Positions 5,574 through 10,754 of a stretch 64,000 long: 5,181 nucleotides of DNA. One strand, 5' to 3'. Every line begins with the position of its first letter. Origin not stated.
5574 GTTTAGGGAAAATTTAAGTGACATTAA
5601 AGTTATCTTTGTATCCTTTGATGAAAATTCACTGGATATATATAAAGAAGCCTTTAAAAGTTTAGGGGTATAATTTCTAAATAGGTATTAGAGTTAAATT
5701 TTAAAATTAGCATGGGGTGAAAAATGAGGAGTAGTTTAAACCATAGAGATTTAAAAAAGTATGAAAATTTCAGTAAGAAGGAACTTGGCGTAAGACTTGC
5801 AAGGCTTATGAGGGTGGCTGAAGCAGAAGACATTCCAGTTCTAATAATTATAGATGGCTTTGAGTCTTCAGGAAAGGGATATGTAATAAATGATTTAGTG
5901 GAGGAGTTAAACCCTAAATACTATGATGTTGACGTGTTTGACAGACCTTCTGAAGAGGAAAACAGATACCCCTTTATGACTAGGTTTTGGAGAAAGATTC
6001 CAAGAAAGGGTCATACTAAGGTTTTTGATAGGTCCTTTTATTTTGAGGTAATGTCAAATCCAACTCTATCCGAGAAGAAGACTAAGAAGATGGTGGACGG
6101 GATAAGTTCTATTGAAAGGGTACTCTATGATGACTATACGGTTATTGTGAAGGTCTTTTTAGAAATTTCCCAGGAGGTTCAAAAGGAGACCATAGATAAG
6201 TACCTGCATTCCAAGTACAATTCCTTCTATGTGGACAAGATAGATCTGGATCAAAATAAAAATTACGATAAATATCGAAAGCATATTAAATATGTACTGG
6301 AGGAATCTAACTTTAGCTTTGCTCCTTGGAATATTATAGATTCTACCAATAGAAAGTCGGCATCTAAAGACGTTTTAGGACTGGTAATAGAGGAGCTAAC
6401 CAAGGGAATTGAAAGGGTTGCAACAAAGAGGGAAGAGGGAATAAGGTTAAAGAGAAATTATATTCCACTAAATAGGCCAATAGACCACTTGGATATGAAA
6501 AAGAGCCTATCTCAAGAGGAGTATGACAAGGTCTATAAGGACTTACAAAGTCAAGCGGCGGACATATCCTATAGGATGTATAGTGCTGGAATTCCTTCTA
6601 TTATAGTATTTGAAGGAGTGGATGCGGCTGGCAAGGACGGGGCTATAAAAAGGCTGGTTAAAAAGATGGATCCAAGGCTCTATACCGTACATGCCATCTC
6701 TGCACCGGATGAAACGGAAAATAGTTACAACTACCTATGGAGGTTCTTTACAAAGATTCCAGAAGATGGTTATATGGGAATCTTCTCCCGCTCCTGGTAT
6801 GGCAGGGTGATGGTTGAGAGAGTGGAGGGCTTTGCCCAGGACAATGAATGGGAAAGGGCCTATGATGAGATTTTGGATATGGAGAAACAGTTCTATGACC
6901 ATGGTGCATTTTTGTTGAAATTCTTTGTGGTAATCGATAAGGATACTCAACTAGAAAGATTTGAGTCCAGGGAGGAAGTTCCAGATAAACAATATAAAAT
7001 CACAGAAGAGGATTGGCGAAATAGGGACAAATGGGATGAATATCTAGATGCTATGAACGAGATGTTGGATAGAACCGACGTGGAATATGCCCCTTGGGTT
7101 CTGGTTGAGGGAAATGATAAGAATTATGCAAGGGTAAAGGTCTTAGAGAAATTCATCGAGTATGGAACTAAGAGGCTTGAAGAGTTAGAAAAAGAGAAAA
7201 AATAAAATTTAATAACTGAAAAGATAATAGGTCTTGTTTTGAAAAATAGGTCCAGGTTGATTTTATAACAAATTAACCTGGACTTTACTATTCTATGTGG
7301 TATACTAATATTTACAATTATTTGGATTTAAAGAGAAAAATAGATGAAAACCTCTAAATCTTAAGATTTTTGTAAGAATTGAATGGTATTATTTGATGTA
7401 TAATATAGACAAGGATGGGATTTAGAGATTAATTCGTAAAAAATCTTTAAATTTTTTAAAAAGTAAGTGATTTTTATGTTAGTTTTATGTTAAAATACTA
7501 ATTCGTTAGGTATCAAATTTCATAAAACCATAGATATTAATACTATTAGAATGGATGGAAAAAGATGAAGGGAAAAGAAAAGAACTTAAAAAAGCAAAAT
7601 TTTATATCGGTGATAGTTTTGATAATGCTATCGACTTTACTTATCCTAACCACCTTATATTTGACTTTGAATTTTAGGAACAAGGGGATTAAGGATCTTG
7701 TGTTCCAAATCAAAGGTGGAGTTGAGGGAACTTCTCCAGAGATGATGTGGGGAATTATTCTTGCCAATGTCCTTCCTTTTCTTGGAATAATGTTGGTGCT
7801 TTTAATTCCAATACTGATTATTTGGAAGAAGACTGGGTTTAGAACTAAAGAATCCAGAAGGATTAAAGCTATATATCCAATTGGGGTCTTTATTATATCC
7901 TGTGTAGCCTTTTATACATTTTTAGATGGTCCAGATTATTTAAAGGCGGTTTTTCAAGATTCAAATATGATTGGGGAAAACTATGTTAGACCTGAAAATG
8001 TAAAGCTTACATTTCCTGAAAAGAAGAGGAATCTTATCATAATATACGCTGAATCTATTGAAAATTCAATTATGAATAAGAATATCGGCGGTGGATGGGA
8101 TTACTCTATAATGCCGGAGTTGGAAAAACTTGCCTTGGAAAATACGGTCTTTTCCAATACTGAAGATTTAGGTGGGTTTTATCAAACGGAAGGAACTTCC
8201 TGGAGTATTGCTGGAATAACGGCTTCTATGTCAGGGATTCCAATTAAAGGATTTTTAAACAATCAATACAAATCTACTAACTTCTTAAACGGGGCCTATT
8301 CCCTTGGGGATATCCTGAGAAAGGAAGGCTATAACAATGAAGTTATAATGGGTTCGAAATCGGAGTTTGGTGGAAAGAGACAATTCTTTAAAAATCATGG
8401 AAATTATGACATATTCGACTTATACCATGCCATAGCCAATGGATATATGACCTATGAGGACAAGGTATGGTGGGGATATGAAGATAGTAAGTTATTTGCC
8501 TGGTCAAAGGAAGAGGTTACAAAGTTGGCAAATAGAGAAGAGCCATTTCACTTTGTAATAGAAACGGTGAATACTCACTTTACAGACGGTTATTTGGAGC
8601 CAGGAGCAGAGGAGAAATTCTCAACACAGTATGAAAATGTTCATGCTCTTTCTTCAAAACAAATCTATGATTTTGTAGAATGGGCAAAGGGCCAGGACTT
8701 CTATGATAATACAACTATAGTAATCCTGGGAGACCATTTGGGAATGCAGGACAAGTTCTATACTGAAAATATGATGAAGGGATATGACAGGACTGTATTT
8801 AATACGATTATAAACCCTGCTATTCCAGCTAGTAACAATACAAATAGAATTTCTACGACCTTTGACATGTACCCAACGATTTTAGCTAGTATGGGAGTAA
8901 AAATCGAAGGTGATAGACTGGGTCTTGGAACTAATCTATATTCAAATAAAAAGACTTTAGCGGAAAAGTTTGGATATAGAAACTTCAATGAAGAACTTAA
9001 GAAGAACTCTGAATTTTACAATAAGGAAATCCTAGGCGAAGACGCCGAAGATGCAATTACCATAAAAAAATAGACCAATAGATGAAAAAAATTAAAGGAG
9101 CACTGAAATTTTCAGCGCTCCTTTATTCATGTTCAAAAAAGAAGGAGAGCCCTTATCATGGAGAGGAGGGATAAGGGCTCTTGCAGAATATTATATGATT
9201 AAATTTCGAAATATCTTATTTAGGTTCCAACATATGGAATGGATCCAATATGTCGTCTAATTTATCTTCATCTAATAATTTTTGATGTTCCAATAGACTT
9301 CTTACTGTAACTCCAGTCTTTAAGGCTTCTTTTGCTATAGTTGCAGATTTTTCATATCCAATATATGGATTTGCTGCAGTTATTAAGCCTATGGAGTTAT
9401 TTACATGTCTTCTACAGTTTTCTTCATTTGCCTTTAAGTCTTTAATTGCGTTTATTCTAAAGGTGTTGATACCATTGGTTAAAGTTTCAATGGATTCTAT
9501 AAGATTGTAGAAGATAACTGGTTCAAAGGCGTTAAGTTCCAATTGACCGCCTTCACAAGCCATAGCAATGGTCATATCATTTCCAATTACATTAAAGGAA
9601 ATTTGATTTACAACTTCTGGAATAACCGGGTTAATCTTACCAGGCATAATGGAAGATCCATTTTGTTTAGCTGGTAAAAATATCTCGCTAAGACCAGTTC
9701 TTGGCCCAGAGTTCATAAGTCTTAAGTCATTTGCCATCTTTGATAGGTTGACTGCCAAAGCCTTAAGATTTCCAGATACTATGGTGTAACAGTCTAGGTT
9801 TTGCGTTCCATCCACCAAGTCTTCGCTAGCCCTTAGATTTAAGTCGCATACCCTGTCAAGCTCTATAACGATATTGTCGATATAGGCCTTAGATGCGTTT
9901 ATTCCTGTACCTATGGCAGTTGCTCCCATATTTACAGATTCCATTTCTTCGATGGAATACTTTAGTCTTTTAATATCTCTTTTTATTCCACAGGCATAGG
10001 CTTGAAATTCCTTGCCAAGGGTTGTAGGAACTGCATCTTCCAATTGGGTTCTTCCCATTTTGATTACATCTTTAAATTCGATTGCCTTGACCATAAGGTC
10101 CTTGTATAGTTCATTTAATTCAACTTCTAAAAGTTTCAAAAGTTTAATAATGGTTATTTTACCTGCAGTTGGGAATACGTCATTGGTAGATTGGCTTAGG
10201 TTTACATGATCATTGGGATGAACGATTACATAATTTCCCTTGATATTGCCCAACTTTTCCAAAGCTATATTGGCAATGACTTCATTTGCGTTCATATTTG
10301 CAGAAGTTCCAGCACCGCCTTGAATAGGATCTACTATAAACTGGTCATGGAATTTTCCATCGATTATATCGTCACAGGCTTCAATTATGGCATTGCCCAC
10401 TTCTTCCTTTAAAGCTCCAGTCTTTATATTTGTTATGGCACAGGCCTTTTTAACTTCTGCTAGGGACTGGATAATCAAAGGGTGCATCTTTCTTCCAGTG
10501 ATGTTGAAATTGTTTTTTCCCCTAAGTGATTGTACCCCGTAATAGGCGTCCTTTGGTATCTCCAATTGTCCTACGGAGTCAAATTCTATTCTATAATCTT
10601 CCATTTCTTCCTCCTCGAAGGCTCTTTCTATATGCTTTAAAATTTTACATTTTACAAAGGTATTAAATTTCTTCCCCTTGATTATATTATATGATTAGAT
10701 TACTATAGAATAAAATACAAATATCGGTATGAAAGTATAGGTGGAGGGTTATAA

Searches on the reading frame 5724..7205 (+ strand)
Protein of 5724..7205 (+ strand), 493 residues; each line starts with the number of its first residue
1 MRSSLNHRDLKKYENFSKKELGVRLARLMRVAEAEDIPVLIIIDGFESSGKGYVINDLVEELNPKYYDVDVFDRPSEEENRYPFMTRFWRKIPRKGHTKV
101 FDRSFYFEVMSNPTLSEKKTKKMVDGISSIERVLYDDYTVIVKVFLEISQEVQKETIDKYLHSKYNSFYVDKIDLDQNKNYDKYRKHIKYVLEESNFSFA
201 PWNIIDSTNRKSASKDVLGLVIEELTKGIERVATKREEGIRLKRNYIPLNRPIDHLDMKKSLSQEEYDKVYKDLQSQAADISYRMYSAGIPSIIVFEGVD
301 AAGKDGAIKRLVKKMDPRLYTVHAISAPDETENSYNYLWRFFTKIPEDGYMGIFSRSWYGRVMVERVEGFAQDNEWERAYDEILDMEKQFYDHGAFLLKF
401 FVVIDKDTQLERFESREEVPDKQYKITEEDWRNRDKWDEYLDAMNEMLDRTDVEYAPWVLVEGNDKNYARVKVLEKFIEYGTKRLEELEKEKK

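Call 46: search_protein_families(library=pfam, proteins=[window:5724-7205:+], max_evalue=0.00001)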
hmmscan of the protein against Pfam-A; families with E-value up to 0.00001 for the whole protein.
window:5724-7205:+ (493 aa): 1 family
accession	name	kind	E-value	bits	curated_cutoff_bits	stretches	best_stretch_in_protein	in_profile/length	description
PF03976.20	PPK2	-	1.4e-115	385.1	22.3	2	262-479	2-219/229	Polyphosphate kinase 2 (PPK2)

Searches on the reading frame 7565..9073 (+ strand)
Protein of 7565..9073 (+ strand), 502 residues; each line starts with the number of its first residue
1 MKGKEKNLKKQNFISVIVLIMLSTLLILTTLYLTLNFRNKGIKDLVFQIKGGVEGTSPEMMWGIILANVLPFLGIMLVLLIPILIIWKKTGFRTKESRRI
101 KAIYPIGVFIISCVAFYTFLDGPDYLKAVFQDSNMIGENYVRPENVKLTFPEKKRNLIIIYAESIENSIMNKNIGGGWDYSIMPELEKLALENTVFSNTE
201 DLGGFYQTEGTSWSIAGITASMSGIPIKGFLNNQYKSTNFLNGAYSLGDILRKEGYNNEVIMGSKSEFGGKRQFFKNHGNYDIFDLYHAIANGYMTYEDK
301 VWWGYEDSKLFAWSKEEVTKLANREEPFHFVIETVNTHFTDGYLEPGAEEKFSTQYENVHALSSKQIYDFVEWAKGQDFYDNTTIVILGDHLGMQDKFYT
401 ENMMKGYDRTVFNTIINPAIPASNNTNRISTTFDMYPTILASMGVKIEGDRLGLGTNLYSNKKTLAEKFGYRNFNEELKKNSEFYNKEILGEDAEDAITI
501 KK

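Call 46: search_protein_families(library=pfam, proteins=[window:7565-9073:+], max_evalue=0.00001)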
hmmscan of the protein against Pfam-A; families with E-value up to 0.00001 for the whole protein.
window:7565-9073:+ (502 aa): 1 family
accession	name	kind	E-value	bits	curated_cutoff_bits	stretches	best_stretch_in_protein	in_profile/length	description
PF00884.28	Sulfatase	-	9.6e-18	65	25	1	155-445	1-301/301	Sulfatase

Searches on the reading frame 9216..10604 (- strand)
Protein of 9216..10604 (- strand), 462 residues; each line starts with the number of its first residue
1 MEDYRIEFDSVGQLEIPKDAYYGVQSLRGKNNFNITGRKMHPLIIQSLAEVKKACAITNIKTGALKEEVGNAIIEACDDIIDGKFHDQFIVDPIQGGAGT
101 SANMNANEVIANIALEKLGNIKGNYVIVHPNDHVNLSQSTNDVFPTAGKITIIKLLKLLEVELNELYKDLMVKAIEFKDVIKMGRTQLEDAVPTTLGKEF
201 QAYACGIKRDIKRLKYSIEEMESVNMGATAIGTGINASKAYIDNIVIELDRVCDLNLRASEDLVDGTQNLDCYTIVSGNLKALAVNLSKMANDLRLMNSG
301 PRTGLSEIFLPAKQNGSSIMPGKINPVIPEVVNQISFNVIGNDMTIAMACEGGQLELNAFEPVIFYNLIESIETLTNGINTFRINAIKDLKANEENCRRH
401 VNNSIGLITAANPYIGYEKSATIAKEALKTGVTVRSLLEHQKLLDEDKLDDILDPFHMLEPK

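Call 46: search_protein_families(library=pfam, proteins=[window:9216-10604:-], max_evalue=0.00001)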
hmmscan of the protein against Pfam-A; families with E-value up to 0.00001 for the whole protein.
window:9216-10604:- (462 aa): 2 families
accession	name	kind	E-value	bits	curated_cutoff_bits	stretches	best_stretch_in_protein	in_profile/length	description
PF00206.25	Lyase_1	-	5.7e-88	295.8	27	1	12-341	1-312/312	Lyase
PF10415.14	FumaraseC_C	-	1.3e-18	67.6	32.5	1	407-459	1-53/54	Fumarase C C-terminus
